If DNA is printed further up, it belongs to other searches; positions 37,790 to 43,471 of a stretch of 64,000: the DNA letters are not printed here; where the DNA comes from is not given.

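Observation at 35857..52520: A roughly 16.6 kb single-strand envelope supercluster links polysaccharide genes, a C25/PorU-like T9SS peptidase and an OMP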

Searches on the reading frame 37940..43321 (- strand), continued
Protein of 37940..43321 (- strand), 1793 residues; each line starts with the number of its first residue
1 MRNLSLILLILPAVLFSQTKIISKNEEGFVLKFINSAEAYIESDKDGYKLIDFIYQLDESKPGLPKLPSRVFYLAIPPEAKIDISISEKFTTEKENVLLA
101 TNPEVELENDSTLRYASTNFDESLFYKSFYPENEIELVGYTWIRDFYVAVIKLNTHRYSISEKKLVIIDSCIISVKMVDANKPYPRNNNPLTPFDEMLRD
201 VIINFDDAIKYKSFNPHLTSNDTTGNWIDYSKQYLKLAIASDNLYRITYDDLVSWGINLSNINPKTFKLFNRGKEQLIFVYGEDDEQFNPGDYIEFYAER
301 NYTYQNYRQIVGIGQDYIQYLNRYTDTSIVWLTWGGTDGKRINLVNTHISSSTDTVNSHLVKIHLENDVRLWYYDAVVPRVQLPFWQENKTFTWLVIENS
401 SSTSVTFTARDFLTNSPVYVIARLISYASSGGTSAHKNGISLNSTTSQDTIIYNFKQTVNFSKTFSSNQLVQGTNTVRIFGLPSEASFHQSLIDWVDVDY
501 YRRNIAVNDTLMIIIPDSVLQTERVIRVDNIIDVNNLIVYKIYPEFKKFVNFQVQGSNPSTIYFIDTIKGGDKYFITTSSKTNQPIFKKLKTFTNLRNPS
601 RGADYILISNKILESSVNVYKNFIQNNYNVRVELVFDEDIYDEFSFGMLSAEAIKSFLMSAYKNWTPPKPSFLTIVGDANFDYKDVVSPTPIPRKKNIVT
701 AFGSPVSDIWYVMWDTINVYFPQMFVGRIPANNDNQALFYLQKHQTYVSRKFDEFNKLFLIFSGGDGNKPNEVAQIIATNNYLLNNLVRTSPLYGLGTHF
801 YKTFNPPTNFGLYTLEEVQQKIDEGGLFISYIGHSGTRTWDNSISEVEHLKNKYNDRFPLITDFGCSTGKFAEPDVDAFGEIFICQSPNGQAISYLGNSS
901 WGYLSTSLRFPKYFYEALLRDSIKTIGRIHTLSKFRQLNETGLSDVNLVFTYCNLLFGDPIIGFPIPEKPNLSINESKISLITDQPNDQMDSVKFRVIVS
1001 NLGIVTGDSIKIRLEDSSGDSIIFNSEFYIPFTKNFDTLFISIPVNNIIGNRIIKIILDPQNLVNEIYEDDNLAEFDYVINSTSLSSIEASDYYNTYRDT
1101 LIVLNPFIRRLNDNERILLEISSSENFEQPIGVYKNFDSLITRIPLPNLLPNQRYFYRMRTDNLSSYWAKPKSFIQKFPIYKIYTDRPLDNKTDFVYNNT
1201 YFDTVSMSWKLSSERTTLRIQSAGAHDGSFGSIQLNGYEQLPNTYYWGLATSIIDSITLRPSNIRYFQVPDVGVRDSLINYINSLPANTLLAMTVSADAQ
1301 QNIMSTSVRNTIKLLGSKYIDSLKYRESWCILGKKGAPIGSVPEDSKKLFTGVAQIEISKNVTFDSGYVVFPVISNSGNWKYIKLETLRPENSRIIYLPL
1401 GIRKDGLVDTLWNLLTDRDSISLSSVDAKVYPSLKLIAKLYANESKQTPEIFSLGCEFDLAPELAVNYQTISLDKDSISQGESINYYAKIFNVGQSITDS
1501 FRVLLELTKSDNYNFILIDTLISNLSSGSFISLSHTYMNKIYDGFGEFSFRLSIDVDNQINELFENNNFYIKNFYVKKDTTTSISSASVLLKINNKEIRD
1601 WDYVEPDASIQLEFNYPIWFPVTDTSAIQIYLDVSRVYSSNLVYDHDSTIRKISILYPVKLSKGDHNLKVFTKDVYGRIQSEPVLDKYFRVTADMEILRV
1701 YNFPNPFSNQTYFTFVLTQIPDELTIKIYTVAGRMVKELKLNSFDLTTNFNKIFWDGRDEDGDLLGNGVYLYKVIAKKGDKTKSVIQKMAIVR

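Call 16: search_solved_structures(query=window:37940-43321:-, max_evalue=0.01, show_alignments=2)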
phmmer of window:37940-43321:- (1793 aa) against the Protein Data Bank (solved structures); distinct sequences matched with E-value up to 0.01: 3.
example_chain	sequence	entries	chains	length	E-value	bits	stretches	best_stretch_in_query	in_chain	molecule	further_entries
6za2_A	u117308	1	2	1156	2.3e-12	48.4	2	1643-1792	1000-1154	Por secretion system protein porU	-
2yop_A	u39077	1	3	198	5.3e-05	24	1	1250-1344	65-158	PROTEIN FAM3B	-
2yoq_A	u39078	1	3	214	6.3e-05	23.7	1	1250-1344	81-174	PROTEIN FAM3B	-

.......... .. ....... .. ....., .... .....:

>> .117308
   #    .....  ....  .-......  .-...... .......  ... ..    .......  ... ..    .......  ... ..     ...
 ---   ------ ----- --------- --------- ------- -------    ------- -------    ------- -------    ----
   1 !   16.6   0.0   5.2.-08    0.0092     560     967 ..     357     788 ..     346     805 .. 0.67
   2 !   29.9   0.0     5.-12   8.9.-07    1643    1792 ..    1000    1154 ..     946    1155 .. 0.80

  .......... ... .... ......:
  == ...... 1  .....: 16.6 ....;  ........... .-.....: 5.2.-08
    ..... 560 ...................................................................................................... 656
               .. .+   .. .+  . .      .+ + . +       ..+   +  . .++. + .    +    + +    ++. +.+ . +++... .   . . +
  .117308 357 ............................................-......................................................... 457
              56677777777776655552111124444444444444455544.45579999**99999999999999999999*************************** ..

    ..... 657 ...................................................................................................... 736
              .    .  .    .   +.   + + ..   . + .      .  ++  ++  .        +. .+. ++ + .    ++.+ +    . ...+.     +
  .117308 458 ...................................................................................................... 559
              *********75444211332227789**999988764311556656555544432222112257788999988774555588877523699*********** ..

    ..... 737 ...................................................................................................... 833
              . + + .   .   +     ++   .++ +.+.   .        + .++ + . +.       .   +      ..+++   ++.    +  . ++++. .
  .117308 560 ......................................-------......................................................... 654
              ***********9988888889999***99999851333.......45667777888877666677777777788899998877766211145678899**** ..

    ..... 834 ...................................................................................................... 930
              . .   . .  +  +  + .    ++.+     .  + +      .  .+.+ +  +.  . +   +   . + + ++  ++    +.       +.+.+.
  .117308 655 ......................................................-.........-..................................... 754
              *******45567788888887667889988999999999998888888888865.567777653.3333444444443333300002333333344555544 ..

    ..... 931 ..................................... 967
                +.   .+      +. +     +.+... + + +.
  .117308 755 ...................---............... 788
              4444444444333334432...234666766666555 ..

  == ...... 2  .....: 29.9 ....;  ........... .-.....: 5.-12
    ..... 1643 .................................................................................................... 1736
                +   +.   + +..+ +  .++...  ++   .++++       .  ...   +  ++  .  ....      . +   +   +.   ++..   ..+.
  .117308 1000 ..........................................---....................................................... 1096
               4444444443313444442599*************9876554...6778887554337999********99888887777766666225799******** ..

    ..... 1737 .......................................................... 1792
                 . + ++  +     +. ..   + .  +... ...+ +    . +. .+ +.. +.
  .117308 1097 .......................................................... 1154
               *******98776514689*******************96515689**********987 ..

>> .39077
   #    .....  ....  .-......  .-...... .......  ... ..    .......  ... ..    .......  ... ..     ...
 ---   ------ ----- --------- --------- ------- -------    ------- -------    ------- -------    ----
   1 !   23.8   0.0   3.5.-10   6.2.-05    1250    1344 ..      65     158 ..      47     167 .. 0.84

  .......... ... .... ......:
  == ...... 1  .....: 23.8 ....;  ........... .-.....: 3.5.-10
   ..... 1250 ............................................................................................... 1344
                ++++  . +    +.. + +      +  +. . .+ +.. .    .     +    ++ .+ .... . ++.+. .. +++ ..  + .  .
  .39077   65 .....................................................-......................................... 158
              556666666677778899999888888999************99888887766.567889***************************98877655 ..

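Call 21: find_related_loci(query=window:37940-43321:-, collection=genome_contigs, flank=10000)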
Query window:37940-43321:- (1793 aa) in genome_contigs; peptide patterns used: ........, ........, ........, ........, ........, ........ (x = any residue, [..] = any of these).
76 stretches matched a pattern; 7 encode a relative of the query (tblastn E <= 1e-3); 7 distinct loci.
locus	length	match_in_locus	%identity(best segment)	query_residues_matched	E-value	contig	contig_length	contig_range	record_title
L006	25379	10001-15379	51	6-1793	0e+0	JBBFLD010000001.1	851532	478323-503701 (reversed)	MAG: Melioribacteraceae bacterium isolate Uz-U4-16 NODE_1_length_851532_cov_10.835432, whole genome shotgun sequence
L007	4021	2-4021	61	6-1343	0e+0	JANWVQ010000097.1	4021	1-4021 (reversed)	MAG: Ignavibacterium sp. isolate SKYG120 k141_645023, whole genome shotgun sequence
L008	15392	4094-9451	60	6-1793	0e+0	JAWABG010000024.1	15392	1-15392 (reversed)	MAG: Candidatus Woesearchaeota archaeon isolate JZ-4_201803_bins_322 JZ-4_201803_bins_322_scaffold_24, whole genome shot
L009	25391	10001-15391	59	1-1793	0e+0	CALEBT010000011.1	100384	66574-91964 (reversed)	MAG: uncultured Ignavibacterium sp. isolate R1_Bin_METABAT__118_sub_1 genome assembly, contig: c_000000425078, whole gen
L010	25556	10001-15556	22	61-1792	3e-49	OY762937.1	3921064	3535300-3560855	MAG: Ignavibacteriaceae bacterium isolate 77385eac-16a0-46d9-9606-3f30544cc643 genome assembly, chromosome: 1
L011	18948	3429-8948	32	63-1793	4e-44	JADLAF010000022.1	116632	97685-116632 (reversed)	MAG: Ignavibacteriaceae bacterium isolate SJ115 c_000000118352, whole genome shotgun sequence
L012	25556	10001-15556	22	61-1792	6e-48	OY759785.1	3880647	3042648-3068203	MAG: Ignavibacteriaceae bacterium isolate e3da2468-0b18-4b5b-bfd4-73ebec91e4fc genome assembly, chromosome: 1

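Call 24: search_protein_families(library=ncbifam, proteins=[L010:9746-15565:+, L011:3222-8951:+, L004:10001-17296:+, L002:10001-15400:+], max_evalue=0.001)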
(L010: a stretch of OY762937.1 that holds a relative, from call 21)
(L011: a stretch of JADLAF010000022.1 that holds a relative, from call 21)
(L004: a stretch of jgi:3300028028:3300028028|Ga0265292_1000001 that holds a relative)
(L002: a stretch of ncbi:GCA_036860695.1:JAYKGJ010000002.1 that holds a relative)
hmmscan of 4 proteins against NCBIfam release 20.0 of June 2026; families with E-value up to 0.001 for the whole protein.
L010:9746-15565:+ (1939 aa): 4 families
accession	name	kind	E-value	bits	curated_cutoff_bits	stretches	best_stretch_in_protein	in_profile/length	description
NF033707.1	T9SS_sortase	equivalog_domain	5.2e-88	295.9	420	2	258-996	5-745/1095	type IX secretion system sortase PorU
NF052324.1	PorU_rel_Nterm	equivalog_domain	9e-74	249.1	450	1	244-1089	16-879/879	putative type IX secretion system sortase PorU2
NF009452.0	PRK12812.1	equivalog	5.7e-05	22.5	258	1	1863-1920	147-205/289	flagellar basal body rod modification protein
TIGR04183.1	Por_Secre_tail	domain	0.0002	21.3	23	1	1846-1921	2-60/72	T9SS type A sorting domain-containing protein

L011:3222-8951:+ (1909 aa): 3 families
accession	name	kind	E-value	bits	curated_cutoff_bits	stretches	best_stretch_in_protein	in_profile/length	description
NF033707.1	T9SS_sortase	equivalog_domain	1.2e-85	288.1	420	2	235-965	4-737/1095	type IX secretion system sortase PorU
NF052324.1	PorU_rel_Nterm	equivalog_domain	3e-68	230.9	450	1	222-1066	16-879/879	putative type IX secretion system sortase PorU2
TIGR04183.1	Por_Secre_tail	domain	2.9e-08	33.6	23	1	1817-1904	2-72/72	T9SS type A sorting domain-containing protein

L004:10001-17296:+ (2431 aa): 3 families
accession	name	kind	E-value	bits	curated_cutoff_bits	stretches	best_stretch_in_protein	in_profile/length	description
NF052324.1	PorU_rel_Nterm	equivalog_domain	4.3e-125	418.9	450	3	229-1077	22-879/879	putative type IX secretion system sortase PorU2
NF033707.1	T9SS_sortase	equivalog_domain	1.8e-80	270.9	420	2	237-973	5-737/1095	type IX secretion system sortase PorU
TIGR04183.1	Por_Secre_tail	domain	0.00011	22.1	23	1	2343-2417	3-63/72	T9SS type A sorting domain-containing protein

L002:10001-15400:+ (1799 aa): 5 families
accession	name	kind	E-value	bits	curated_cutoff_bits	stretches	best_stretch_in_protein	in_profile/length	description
NF052324.1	PorU_rel_Nterm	equivalog_domain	1.5e-109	367.5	450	2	219-1073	22-879/879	putative type IX secretion system sortase PorU2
NF033707.1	T9SS_sortase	equivalog_domain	6.6e-76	255.8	420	2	226-972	4-738/1095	type IX secretion system sortase PorU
TIGR04183.1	Por_Secre_tail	domain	2.1e-05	24.4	23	1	1710-1787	3-65/72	T9SS type A sorting domain-containing protein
NF009452.0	PRK12812.1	equivalog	3.1e-05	23.3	258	1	1729-1790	152-216/289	flagellar basal body rod modification protein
NF005176.1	PRK06655.1-1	equivalog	4.1e-05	23.6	230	1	1715-1793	84-161/197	flagellar hook assembly protein FlgD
